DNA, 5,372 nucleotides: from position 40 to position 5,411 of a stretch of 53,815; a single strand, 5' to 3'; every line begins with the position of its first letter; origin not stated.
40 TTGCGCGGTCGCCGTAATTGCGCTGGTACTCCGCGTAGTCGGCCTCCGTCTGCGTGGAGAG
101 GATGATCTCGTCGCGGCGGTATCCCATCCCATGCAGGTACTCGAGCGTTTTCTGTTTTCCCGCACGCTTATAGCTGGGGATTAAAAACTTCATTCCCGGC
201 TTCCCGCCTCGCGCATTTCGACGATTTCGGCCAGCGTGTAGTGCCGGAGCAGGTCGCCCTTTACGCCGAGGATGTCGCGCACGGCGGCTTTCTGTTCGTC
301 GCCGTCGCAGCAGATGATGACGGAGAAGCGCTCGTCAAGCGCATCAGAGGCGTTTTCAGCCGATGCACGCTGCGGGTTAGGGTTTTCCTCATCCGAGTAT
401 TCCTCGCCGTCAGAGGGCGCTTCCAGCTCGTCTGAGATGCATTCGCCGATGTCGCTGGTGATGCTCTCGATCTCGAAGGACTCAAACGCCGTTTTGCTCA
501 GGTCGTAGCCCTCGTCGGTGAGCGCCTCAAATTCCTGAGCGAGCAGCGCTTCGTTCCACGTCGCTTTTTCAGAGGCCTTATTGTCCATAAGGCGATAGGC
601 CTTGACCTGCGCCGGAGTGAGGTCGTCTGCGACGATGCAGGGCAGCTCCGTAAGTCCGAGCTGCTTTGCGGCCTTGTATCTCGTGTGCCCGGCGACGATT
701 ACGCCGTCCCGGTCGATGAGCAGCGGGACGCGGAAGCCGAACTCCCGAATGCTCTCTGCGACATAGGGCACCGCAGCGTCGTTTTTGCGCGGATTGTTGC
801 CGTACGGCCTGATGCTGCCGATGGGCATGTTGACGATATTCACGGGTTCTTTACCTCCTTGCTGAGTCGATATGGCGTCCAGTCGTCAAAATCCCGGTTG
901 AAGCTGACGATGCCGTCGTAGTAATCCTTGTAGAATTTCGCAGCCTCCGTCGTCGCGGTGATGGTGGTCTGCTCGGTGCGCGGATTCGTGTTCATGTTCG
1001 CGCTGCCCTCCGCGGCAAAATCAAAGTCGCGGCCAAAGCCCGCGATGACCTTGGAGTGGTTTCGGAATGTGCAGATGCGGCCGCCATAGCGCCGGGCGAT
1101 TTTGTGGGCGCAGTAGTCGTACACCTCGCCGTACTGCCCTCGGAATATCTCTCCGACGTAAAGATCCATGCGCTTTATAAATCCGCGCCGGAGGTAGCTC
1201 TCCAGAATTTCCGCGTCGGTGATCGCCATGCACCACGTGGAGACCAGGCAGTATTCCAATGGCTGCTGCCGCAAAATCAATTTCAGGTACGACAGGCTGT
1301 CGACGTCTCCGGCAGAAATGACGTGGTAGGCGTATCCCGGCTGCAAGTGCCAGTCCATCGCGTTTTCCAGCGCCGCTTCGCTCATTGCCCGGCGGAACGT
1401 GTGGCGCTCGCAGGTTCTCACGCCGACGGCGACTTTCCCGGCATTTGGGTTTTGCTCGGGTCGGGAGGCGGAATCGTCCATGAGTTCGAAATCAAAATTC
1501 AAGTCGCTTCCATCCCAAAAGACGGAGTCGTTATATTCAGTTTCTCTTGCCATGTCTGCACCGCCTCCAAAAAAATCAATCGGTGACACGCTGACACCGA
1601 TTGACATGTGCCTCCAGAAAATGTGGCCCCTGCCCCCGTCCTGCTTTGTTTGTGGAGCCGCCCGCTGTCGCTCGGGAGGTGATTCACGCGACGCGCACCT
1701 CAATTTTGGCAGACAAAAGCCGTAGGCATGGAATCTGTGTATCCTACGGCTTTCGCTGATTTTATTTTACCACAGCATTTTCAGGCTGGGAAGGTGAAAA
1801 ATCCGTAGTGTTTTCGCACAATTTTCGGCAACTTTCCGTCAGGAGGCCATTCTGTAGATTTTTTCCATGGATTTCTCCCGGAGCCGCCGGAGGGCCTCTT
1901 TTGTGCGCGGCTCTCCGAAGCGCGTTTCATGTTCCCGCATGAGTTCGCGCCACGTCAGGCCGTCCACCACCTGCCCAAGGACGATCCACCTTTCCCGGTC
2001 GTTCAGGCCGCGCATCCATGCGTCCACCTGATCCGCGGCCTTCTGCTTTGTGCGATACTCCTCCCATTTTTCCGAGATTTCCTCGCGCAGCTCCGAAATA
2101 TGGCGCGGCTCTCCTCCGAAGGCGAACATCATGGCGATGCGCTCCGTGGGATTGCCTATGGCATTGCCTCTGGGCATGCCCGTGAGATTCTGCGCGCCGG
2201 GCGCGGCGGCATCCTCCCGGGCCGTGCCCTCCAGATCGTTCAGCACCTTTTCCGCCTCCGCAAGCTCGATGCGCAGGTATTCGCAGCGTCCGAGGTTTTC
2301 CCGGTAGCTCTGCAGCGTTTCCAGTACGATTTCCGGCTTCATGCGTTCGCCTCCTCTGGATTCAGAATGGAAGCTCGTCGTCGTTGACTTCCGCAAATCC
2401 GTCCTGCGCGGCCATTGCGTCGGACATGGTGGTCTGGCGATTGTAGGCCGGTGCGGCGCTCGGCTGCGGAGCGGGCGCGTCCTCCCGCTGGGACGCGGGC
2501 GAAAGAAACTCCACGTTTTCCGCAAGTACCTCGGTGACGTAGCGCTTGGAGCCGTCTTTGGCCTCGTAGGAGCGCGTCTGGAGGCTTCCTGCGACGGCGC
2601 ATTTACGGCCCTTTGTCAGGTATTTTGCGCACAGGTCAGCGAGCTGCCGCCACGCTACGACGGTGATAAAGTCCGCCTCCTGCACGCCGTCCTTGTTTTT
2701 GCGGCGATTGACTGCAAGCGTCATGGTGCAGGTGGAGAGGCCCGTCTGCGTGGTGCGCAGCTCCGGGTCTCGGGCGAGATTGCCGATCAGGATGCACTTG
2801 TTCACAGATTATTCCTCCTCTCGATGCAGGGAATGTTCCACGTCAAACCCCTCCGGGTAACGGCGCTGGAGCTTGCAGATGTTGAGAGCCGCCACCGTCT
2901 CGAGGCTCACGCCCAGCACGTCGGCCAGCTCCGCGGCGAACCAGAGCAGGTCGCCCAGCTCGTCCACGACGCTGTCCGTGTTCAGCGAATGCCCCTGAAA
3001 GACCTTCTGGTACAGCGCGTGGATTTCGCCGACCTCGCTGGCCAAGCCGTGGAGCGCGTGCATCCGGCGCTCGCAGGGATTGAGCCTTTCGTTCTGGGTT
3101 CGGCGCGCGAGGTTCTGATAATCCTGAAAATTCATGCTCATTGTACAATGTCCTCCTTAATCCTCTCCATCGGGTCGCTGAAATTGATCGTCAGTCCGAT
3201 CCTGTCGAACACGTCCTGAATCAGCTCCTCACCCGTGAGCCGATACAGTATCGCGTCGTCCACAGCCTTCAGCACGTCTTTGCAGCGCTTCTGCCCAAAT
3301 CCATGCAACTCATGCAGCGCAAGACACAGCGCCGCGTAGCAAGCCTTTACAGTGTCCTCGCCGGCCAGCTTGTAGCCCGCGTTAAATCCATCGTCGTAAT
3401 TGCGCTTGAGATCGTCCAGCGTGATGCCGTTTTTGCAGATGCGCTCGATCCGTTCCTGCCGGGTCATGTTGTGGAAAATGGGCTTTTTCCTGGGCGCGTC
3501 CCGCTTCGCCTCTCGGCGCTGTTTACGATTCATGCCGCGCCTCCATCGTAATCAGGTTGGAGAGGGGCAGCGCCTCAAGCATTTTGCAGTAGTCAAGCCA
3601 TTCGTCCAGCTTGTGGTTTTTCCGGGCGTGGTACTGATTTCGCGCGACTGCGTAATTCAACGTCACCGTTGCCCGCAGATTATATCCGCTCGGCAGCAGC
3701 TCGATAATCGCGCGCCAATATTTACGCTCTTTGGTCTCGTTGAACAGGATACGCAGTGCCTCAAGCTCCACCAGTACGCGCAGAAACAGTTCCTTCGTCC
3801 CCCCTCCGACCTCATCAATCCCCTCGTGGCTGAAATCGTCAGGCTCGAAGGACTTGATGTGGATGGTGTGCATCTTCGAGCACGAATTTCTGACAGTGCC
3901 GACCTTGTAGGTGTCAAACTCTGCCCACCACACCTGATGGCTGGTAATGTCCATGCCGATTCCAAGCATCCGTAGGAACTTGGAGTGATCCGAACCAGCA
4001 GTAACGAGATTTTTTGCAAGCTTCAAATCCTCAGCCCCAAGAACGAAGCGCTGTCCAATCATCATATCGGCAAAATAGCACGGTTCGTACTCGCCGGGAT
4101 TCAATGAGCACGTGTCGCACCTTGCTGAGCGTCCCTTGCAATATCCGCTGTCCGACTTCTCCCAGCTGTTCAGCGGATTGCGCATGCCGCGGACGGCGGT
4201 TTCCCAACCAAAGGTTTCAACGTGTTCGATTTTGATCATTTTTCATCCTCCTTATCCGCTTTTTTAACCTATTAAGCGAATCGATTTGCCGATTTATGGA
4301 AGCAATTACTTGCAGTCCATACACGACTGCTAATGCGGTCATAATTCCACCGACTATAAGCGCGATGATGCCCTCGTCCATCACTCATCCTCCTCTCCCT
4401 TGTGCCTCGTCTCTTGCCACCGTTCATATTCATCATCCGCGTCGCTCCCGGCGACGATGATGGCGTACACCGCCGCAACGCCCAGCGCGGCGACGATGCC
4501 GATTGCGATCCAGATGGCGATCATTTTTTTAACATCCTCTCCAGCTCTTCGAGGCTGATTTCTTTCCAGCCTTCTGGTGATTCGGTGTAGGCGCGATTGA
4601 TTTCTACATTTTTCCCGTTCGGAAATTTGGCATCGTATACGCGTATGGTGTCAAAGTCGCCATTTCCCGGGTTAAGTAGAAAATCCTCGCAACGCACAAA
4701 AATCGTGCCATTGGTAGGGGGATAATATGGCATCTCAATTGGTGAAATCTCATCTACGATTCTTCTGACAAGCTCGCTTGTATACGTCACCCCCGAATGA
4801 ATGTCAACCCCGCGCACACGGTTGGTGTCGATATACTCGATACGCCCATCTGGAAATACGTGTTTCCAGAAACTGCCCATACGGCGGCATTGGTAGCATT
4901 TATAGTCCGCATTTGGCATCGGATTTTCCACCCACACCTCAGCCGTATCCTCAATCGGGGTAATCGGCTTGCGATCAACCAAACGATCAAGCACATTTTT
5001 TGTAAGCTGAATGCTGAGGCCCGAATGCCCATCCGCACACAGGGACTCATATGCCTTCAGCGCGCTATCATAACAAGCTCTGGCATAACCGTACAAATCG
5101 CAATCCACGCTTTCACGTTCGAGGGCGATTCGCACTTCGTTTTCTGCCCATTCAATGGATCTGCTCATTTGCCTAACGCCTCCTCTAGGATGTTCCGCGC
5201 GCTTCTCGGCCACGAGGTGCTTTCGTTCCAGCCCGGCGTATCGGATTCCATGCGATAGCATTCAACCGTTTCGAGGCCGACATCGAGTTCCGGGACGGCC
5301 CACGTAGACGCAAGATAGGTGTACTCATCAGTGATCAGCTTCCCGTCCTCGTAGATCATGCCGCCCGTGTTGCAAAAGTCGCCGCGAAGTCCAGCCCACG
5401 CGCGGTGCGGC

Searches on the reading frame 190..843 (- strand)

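Call 12: search_protein_families(library=pfam, max_evalue=0.01, proteins=[window:190-843:-])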
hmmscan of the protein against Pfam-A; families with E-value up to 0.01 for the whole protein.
window:190-843:- (217 aa): 1 family
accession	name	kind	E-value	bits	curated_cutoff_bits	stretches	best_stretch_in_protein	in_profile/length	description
PF02195.25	ParB_N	-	5.7e-07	29.9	26.3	1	3-88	3-93/95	ParB N-terminal domain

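Call 84: search_protein_families(library=phrogs, max_evalue=0.001, proteins=[window:190-843:-])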
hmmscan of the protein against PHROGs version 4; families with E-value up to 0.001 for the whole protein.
window:190-843:- (217 aa): 19 families
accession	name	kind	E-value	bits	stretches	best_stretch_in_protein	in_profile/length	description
phrog_620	-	DNA, RNA and nucleotide metabolism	3.6e-53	181.8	1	1-182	7-174/217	ParB-like partition protein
phrog_498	-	other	5.9e-45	154.9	1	1-157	33-184/633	DNA methyltransferase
phrog_8071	-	DNA, RNA and nucleotide metabolism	2.4e-35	123.5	1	1-160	5-151/389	ParB-like partition protein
phrog_15396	-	DNA, RNA and nucleotide metabolism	1.4e-33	117.8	1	3-166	4-166/258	ParB-like partition nuclease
phrog_940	-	DNA, RNA and nucleotide metabolism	1.2e-28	101.5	1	2-129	5-117/388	nuclease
phrog_930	-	DNA, RNA and nucleotide metabolism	2.3e-27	97.3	1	3-141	7-145/223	ParB-like partition protein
phrog_18056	-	DNA, RNA and nucleotide metabolism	3e-27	96.5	1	1-90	1-90/387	ParB-like partition nuclease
phrog_723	-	DNA, RNA and nucleotide metabolism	1.6e-18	68.3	1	2-176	12-181/223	ParB-like partition protein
phrog_4715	-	DNA, RNA and nucleotide metabolism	1.7e-15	57.4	1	2-104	146-255/630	ParB-like partition protein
phrog_9353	-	unknown function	1.6e-14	55.4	1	11-161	19-167/245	-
phrog_5475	-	unknown function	5.2e-13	49.6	1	1-71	1-71/458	-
phrog_6218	-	DNA, RNA and nucleotide metabolism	8e-13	49.3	1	1-88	3-96/506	ParB-like partition protein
phrog_3264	-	DNA, RNA and nucleotide metabolism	5.3e-08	33.9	1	2-90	48-140/337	ParB-like partition protein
phrog_26377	-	DNA, RNA and nucleotide metabolism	1.1e-06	29.3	1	29-71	34-76/326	ParB-like partition protein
phrog_12047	-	DNA, RNA and nucleotide metabolism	7e-06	26.8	1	28-73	24-69/301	ParB-like partition nuclease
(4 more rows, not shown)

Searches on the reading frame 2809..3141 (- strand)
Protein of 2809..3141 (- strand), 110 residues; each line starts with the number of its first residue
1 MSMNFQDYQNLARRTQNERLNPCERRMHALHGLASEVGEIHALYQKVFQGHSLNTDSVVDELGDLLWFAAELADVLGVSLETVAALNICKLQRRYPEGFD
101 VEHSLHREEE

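Call 12: search_protein_families(library=pfam, max_evalue=0.01, proteins=[window:2809-3141:-])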
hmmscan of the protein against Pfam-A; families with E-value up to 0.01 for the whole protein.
window:2809-3141:- (110 aa): 2 families
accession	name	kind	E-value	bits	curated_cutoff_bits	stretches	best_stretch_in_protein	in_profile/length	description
PF03819.22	MazG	-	3.2e-08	34.2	22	1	30-99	7-74/74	MazG nucleotide pyrophosphohydrolase domain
PF12643.12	MazG-like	-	0.0034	18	27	1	42-100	21-77/85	MazG-like family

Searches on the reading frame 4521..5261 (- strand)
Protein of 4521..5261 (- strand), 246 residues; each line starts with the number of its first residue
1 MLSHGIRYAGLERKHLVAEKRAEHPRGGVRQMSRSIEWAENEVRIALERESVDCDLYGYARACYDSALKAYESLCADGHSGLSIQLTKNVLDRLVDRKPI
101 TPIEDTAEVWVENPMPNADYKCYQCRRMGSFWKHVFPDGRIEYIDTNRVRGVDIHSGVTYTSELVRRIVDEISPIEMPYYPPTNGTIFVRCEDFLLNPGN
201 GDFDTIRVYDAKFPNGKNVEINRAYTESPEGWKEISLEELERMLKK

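Call 12: search_protein_families(library=pfam, max_evalue=0.01, proteins=[window:4521-5261:-])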
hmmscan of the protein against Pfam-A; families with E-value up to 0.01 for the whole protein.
window:4521-5261:- (246 aa): 1 family
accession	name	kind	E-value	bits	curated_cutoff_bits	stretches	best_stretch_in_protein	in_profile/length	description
PF25185.1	Tad3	-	2.3e-25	89.1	27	1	35-160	3-115/119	Type I Thoeris inhibitor Tad3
